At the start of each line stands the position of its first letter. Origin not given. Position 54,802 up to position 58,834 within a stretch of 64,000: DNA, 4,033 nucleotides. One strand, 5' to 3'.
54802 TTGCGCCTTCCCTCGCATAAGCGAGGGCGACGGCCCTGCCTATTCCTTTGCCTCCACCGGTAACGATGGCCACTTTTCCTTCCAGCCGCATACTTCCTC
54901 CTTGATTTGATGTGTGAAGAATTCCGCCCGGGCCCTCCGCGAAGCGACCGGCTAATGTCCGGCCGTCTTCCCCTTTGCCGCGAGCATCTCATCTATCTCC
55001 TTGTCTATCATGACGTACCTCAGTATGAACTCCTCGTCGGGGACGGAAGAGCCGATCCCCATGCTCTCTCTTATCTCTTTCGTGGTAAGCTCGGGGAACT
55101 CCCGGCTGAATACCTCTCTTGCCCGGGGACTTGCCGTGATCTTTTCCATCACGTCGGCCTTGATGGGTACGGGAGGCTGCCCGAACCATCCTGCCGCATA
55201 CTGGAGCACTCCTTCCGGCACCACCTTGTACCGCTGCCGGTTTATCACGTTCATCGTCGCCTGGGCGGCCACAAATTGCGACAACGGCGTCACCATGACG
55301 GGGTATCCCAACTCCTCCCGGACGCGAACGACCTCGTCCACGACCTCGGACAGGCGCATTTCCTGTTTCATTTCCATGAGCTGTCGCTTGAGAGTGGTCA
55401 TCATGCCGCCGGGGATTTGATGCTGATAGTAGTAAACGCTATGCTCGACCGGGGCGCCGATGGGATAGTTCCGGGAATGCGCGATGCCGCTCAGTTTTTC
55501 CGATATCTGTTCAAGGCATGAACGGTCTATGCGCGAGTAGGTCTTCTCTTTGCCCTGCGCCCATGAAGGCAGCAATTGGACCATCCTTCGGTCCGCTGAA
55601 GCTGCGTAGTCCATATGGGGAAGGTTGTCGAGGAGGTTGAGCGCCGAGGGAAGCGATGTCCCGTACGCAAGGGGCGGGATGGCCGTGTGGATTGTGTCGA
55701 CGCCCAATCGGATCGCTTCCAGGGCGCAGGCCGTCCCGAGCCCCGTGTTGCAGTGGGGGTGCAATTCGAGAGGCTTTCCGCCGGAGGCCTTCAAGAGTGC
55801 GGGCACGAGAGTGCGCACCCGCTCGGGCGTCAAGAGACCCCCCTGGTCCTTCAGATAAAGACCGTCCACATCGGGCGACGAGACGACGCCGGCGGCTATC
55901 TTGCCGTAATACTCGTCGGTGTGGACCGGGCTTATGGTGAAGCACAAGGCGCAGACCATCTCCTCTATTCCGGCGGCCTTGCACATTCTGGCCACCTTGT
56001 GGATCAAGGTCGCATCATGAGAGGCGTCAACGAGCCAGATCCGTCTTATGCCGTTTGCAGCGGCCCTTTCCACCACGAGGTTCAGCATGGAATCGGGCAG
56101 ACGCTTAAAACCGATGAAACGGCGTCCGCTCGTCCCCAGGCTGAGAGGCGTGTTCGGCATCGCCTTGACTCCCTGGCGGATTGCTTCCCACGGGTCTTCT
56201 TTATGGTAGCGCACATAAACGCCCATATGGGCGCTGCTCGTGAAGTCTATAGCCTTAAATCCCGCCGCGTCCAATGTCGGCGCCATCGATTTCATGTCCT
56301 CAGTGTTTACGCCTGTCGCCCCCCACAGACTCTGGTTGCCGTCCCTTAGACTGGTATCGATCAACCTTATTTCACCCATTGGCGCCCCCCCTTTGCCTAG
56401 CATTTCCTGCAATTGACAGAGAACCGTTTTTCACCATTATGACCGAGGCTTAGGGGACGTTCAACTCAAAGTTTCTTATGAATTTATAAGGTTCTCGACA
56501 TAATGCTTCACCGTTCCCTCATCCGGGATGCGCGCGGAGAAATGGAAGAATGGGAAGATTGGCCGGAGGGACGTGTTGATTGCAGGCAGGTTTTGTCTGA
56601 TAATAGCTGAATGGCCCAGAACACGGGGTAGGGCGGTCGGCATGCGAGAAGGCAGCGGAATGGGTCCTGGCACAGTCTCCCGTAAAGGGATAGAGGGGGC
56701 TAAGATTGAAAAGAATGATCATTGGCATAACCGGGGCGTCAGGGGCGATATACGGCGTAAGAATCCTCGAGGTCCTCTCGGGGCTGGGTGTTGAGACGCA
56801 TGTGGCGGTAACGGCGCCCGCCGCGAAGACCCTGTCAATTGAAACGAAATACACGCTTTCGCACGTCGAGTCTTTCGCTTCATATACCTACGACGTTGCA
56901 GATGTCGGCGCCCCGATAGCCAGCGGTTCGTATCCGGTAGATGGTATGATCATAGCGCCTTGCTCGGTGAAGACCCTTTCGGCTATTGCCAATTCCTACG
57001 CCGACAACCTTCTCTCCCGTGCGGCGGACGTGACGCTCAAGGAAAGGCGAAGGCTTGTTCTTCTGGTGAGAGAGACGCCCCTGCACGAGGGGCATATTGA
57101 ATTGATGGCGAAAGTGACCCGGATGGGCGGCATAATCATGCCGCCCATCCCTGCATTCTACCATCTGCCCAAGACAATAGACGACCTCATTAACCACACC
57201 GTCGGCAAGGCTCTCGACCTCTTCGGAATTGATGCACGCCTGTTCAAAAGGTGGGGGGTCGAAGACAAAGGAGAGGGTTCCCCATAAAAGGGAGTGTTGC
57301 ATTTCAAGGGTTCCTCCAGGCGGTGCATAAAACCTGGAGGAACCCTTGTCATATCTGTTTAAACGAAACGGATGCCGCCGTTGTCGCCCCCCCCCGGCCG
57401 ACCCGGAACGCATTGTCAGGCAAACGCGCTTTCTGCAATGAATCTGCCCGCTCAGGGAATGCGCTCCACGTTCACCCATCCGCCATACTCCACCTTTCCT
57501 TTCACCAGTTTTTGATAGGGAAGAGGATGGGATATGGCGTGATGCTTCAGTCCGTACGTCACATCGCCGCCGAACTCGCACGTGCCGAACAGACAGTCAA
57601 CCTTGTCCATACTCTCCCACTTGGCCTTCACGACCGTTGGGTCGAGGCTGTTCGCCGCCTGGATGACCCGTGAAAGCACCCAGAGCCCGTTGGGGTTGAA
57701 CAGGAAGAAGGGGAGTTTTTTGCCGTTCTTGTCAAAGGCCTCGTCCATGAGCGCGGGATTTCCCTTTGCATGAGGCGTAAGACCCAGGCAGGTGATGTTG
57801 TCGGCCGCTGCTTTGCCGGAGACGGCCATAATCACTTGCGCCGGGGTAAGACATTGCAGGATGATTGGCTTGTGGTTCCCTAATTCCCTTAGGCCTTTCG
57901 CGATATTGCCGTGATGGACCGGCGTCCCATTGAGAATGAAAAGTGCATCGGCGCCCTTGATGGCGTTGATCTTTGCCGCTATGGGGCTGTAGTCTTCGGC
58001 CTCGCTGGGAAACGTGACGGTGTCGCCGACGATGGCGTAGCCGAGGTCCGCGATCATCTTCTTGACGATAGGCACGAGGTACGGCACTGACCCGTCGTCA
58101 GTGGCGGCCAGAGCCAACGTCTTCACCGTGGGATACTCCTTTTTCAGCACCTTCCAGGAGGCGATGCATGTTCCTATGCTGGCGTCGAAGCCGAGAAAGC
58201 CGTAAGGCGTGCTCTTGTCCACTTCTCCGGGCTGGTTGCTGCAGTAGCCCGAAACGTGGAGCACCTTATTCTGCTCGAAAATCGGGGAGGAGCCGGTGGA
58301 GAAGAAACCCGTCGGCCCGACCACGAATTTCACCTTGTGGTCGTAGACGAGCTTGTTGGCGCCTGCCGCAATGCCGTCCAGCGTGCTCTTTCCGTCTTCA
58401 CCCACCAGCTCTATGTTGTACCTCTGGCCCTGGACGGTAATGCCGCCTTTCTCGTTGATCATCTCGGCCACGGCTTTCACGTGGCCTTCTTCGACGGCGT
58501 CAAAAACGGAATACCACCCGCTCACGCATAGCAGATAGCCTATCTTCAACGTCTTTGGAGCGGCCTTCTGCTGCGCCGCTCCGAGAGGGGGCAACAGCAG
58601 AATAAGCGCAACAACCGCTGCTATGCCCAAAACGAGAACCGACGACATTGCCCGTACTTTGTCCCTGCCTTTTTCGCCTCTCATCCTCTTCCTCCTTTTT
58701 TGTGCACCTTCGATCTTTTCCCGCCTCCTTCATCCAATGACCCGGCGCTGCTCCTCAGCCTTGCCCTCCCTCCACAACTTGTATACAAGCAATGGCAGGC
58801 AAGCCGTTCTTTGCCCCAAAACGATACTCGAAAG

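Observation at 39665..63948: Unrecognised combination: split PEP-synthase-like kinase, biotin-less carboxyltransferase, UbiX without UbiD, twin UPF0261 proteins and an OYE reductase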

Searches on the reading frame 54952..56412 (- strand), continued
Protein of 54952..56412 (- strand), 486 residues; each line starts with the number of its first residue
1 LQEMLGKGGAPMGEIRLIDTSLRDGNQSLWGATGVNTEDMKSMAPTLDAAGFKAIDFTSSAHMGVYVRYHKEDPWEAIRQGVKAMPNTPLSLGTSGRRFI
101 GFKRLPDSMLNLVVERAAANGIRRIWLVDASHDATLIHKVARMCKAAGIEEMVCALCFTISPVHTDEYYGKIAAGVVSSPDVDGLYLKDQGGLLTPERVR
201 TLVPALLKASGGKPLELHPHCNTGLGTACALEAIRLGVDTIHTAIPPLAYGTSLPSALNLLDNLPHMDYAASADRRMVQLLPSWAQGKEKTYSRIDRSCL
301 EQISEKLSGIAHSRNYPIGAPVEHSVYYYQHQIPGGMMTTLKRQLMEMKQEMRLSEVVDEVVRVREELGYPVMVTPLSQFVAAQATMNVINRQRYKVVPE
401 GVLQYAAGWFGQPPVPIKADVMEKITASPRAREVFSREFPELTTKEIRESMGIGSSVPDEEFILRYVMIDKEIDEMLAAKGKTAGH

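Call 56: get_annotated_region(hit=H26, flank=7000)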
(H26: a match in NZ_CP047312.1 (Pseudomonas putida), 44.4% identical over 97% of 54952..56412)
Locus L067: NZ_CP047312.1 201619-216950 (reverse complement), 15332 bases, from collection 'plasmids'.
description: Pseudomonas putida strain YC-AE1 plasmid unnamed1, complete sequence
organism: Pseudomonas putida (NCBI taxid 303)
taxonomy: Bacteria; Pseudomonadota; Gammaproteobacteria; Pseudomonadales; Pseudomonadaceae; Pseudomonas; Pseudomonas putida
host: -; source: whole organism,soil sample; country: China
typing (MOB-suite, as given by PLSDB): conjugative; replicon rep_cluster_1115; relaxase MOBP; mating-pair formation MPF_I
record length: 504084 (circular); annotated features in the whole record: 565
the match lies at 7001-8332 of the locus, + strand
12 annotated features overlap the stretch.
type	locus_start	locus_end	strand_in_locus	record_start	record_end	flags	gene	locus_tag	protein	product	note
CDS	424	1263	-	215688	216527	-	-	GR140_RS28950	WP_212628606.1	helix-turn-helix domain-containing protein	GO:0006355 - regulation of DNA-templated transcription [Evidence IEA]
CDS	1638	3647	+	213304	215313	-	-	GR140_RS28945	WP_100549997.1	acetoacetate--CoA ligase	GO:0019287 - isopentenyl diphosphate biosynthetic process, mevalonate pathway [Evidence IEA]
CDS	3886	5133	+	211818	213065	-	-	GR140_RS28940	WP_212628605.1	Tm-1-like ATP-binding domain-containing protein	-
CDS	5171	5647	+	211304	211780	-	-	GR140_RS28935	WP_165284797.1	biotin/lipoyl-containing protein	-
CDS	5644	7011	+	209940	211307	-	-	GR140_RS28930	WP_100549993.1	biotin carboxylase N-terminal domain-containing protein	-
CDS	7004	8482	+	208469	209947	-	-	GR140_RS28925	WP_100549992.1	biotin carboxyl carrier protein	-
CDS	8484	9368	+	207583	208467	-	-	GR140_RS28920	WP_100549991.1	HAD hydrolase-like protein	-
CDS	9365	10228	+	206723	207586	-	-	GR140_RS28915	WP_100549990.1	amidohydrolase family protein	-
CDS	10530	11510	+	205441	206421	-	-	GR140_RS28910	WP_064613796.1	IS5 family transposase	-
CDS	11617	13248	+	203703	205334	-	-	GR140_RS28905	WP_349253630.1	DUF1302 domain-containing protein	-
CDS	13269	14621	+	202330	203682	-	-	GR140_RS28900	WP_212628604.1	DUF1329 domain-containing protein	-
CDS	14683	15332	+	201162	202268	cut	-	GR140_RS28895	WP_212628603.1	YCF48-related protein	-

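Call 73: find_homologous_proteins(query=window:54952-56412:-, max_evalue=1e-20)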
Query window:54952-56412:- (486 aa): 5518 proteins with E <= 1e-20 among 8000 candidates; the best 120 are listed.
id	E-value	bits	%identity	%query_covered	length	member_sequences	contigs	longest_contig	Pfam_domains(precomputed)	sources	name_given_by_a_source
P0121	0.0e+0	1077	100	98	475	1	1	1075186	PF00682.26,PF02436.24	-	-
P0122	3.2e-219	747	68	96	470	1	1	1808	PF00682.26,PF02436.24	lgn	-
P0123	5.3e-218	743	68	96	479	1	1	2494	PF00682.26,PF02436.24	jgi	jgi:oxaloacetate decarboxylase alpha subunit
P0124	6.2e-218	742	67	96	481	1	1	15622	PF00682.26,PF02436.24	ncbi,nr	ncbi:MAG: biotin carboxyl carrier protein [Syntrophus sp. (in: bacteria)]|nr:biotin carboxyl carrier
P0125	6.9e-215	732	68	96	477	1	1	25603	PF00682.26,PF02436.24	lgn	-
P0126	4.0e-201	687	63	96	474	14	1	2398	PF00682.26,PF02436.24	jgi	-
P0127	3.3e-198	677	60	96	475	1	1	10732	PF00682.26,PF02436.24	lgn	-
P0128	9.2e-195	666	61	97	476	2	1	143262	PF00682.26,PF02436.24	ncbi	ncbi:MAG: biotin carboxyl carrier protein [Moorellales bacterium]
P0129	3.0e-193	661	60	96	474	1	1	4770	PF00682.26,PF02436.24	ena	-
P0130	2.2e-191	655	60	96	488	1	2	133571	PF00682.26,PF02436.24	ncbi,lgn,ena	-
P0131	1.1e-189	649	59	96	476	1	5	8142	PF00682.26,PF02436.24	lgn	-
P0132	1.1e-189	649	59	96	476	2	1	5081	PF00682.26,PF02436.24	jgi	jgi:oxaloacetate decarboxylase alpha subunit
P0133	7.0e-189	647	60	96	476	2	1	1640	PF00682.26,PF02436.24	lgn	-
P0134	4.1e-187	641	59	96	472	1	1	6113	PF00682.26,PF02436.24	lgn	-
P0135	1.3e-186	639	59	95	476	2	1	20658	PF00682.26,PF02436.24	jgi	jgi:oxaloacetate decarboxylase alpha subunit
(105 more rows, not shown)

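Call 74: find_encoding_contigs(protein=P0121, flank=10000, max_places=3)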
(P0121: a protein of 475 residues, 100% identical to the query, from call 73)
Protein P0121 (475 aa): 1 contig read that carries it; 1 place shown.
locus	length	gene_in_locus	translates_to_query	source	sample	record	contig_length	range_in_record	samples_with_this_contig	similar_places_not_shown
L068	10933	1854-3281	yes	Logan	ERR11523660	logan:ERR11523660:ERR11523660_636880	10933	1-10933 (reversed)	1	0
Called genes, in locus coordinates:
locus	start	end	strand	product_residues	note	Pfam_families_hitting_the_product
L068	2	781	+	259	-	?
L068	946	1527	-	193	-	PF02441:Flavoprotein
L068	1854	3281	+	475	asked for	PF00682:HMGL-like (weak), PF02436:PYC_OADA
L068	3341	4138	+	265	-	PF00106:adh_short, PF08659:KR, PF13561:adh_short_C2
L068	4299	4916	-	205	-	PF00106:adh_short, PF13561:adh_short_C2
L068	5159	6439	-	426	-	PF06792:UPF0261, PF23189:UPF0261_C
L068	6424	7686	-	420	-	PF06792:UPF0261, PF23189:UPF0261_C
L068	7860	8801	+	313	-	PF00126:HTH_1, PF03466:LysR_substrate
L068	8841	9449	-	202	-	PF00857:Isochorismatase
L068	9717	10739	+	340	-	PF01326:PPDK_N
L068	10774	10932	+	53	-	?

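Call 75: find_encoding_contigs(protein=P0124, flank=10000, max_places=2)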
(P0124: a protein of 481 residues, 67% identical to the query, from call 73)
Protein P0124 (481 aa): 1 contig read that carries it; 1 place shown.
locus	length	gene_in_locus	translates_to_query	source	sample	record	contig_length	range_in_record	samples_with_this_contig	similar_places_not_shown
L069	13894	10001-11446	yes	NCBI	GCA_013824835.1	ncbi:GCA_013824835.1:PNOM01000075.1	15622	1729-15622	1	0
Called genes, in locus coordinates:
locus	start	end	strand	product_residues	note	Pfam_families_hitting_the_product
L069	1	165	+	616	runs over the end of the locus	PF04392:ABC_sub_bind, PF07730:HisKA_3, PF02518:HATPase_c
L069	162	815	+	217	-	PF00072:Response_reg, PF08281:Sigma70_r4_2 (weak), PF00196:GerE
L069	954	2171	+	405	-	PF13433:Peripla_BP_5, PF13458:Peripla_BP_6, PF01094:ANF_receptor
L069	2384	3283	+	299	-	PF02653:BPD_transp_2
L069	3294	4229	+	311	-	PF02653:BPD_transp_2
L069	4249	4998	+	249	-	PF02463:SMC_N (weak), PF13476:AAA_23 (weak), PF00005:ABC_tran, PF13304:AAA_21 (faint), PF12399:BCA_ABC_TP_C (weak)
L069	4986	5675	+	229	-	PF00005:ABC_tran, PF13304:AAA_21 (faint)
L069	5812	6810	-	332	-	PF13557:Phenol_MetA_deg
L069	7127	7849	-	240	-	PF12710:HAD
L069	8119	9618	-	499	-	PF00501:AMP-binding, PF13193:AMP-binding_C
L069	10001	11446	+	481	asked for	PF00682:HMGL-like, PF02436:PYC_OADA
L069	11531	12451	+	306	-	PF00106:adh_short, PF08659:KR, PF13561:adh_short_C2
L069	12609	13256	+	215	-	-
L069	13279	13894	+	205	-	PF01937:ARMT1-like_dom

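Call 76: find_encoding_contigs(protein=P0125, flank=10000, max_places=2)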
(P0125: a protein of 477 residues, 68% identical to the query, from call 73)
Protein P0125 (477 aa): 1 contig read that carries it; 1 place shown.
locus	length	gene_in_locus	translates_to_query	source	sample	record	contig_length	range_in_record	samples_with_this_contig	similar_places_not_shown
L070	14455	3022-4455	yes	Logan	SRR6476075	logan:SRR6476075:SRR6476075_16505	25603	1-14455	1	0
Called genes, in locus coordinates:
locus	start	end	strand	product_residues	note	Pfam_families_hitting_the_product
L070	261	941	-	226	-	PF00392:GntR, PF14502:HTH_41 (weak), PF07729:FCD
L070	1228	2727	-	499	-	PF00501:AMP-binding, PF13193:AMP-binding_C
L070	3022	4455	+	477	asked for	PF00682:HMGL-like, PF02436:PYC_OADA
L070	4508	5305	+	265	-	PF00106:adh_short, PF08659:KR, PF13561:adh_short_C2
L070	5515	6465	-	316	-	PF00126:HTH_1, PF03466:LysR_substrate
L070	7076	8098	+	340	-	PF01326:PPDK_N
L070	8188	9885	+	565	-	PF27448:Rph_4th, PF00391:PEP-utilizers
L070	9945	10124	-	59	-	-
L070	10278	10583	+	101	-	-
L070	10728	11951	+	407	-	PF06792:UPF0261, PF23189:UPF0261_C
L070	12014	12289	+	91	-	-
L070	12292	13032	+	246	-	PF13419:HAD_2 (faint), PF13242:Hydrolase_like (faint)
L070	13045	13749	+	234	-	-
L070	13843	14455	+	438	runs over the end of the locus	PF07690:MFS_1, PF00083:Sugar_tr, PF12832:MFS_1_like (faint)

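Call 79: search_protein_families(library=ncbifam, proteins=[L066:2246-4057:+, L066:7001-8470:+, L065:3972-5204:+], max_evalue=1e-10)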
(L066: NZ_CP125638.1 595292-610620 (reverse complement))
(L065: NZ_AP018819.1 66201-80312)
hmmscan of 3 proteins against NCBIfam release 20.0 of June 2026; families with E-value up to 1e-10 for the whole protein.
L066:2246-4057:+ (603 aa): 22 families
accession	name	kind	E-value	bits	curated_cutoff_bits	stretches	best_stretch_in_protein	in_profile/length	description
NF006153.0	PRK08296.1-5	subfamily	3.5e-232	772.1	578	1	8-602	5-606/608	hypothetical protein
NF006151.0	PRK08296.1-3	equivalog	6.4e-210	698.7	693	1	5-602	4-603/604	hypothetical protein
NF006152.0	PRK08296.1-4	equivalog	1e-189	631.9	723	1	8-601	3-607/609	hypothetical protein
NF006150.0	PRK08296.1-2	subfamily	3.1e-186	620.3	650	1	7-602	5-605/633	hypothetical protein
NF006149.0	PRK08296.1-1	equivalog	2.2e-38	132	730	1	186-602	165-567/568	hypothetical protein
NF004877.0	PRK06241.1-2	subfamily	5.1e-38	130.9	866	1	499-602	766-868/869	phosphoenolpyruvate synthase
NF041857.1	RIF_Ptrans_rph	equivalog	5.7e-36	124.2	999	1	332-602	624-864/864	rifamycin-inactivating phosphotransferase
NF004878.0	PRK06241.1-3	subfamily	5.2e-35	120.8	945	1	358-602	673-889/891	phosphoenolpyruvate synthase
NF004879.0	PRK06241.1-4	equivalog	4.3e-33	114.4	976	1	500-602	767-868/868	phosphoenolpyruvate synthase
NF004880.0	PRK06241.2-1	equivalog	2.3e-32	111.8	972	1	498-602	734-837/837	phosphoenolpyruvate synthase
NF005057.0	PRK06464.1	equivalog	3.1e-30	104.9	598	1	493-599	351-460/798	phosphoenolpyruvate synthase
NF004881.0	PRK06241.2-2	equivalog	5.7e-29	101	883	1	392-602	697-890/898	phosphoenolpyruvate synthase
TIGR01418.1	PEP_synth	equivalog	8.3e-29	100.5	739.75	1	496-597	350-451/784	pyruvate, water dikinase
NF052631.1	prodigiosin_PigC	equivalog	6.4e-28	97.1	1300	1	472-601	752-881/883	prodigiosin ligase PigC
NF000283.1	RPH_KJ151292.1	equivalog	5.7e-27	94.3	1700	1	497-602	760-864/865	rifamycin-inactivating phosphotransferase Rph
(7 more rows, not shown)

L066:7001-8470:+ (489 aa): 10 families
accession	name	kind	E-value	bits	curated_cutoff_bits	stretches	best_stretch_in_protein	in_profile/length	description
NF006761.0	PRK09282.1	domain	2.3e-98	330.2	402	1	1-393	1-389/591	pyruvate carboxylase subunit B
NF010644.0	PRK14041.1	equivalog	5.2e-89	299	734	1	5-409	4-404/467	pyruvate carboxylase subunit B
TIGR01108.1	oadA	equivalog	2e-87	294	756.5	1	7-397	2-388/582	sodium-extruding oxaloacetate decarboxylase subunit alpha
NF008985.0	PRK12331.1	equivalog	2.7e-86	290.2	718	1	1-434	1-435/465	oxaloacetate decarboxylase subunit alpha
NF010643.0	PRK14040.1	subfamily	5.9e-69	233.1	892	1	3-393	6-392/595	oxaloacetate decarboxylase subunit alpha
NF009231.0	PRK12581.1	equivalog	3.4e-67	227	954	1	3-393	12-402/468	oxaloacetate decarboxylase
NF010645.0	PRK14042.1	equivalog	3.1e-65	221.1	1182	1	1-402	1-396/596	pyruvate carboxylase subunit B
NF008984.0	PRK12330.1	equivalog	1e-58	199.4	827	1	3-391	5-390/500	methylmalonyl-CoA carboxytransferase subunit 5S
NF009554.0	PRK12999.1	equivalog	1.1e-55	189.1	965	1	3-398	533-941/1147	pyruvate carboxylase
TIGR01235.1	pyruv_carbox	equivalog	9.1e-46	155.9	1114.45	1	4-388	531-928/1143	pyruvate carboxylase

L065:3972-5204:+ (410 aa): 4 families
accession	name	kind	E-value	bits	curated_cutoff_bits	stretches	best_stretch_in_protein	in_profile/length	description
NF002674.0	PRK02399.1-2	subfamily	9.1e-141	469.3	335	1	6-404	3-401/410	hypothetical protein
NF002676.0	PRK02399.1-4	equivalog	6.4e-86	288.8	556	1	4-408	3-408/415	hypothetical protein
NF002673.0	PRK02399.1-1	equivalog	6.7e-79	265.7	520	1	7-401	4-396/404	hypothetical protein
NF002675.0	PRK02399.1-3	equivalog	2.7e-65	220.7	648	1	10-401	6-393/398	hypothetical protein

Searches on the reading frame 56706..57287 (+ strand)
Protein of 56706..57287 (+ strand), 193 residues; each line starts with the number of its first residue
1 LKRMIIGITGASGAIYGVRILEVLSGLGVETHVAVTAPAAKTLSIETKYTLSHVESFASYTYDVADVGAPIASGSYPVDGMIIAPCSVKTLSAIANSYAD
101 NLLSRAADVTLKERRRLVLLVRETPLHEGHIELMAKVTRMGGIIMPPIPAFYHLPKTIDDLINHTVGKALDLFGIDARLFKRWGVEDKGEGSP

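Call 5: search_protein_families(library=pfam, proteins=[window:56706-57287:+], max_evalue=0.1)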
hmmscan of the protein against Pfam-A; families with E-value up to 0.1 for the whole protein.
window:56706-57287:+ (193 aa): 1 family
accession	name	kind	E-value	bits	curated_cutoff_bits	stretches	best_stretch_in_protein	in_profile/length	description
PF02441.25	Flavoprotein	-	9.7e-45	152.5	22.7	1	2-172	1-161/162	Flavoprotein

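Call 7: search_protein_families(library=ncbifam, proteins=[window:56706-57287:+], max_evalue=0.001)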
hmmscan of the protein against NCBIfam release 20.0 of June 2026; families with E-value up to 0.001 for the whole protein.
window:56706-57287:+ (193 aa): 7 families
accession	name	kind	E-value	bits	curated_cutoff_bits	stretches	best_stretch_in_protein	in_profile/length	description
NF004685.0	PRK06029.1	subfamily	4.2e-78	261.7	188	1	1-184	1-185/187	UbiX family flavin prenyltransferase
TIGR00421.1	ubiX_pad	subfamily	1.9e-76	255.8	108.9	1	3-183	1-181/181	UbiX family flavin prenyltransferase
NF041206.1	VdcB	exception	3.9e-72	241.8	290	1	3-183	1-182/184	non-oxidative hydroxyarylic acid decarboxylases subunit B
NF041218.1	BagM_FevK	exception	1.2e-61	207.8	420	1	3-184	2-184/215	bagremycin/ferroverdin biosynthesis UbiX family decarboxylase BagM/FevK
TIGR00521.1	coaBC_dfp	equivalog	9.8e-09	34.7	219.7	1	2-107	4-109/392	bifunctional phosphopantothenoylcysteine decarboxylase/phosphopantothenate--cysteine ligase CoaBC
TIGR02852.1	spore_dpaB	equivalog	7.5e-06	25.4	229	1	22-121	22-123/187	dipicolinate synthase subunit B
NF006161.0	PRK08305.1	equivalog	0.00015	21.5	156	1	76-121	83-128/196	dipicolinate synthase subunit B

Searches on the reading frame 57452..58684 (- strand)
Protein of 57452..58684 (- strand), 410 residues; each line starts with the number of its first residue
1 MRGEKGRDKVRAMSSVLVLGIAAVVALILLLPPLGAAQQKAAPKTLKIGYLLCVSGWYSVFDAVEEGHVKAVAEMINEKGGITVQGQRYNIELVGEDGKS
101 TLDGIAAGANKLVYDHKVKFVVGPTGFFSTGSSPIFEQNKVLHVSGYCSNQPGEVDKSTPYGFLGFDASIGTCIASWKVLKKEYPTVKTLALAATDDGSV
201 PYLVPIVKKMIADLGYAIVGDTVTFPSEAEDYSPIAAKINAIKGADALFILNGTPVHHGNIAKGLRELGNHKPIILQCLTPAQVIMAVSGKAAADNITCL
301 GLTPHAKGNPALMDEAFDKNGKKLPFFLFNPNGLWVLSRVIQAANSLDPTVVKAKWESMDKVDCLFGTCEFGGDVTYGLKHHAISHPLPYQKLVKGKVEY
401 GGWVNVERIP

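Call 4: search_protein_families(library=pfam, proteins=[window:57452-58684:-])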
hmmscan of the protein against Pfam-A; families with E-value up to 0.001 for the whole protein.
window:57452-58684:- (410 aa): 2 families
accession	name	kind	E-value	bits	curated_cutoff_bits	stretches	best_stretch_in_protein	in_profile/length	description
PF13458.12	Peripla_BP_6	-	2.5e-30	106.7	31.7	1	45-394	1-339/343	Periplasmic binding protein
PF13433.12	Peripla_BP_5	-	3.8e-06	26.7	27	1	46-124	1-75/363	Periplasmic binding protein domain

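Call 79: search_protein_families(library=ncbifam, proteins=[window:57452-58684:-], max_evalue=1e-10)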
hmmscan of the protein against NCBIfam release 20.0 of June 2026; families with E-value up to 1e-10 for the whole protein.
window:57452-58684:- (410 aa): 0 families
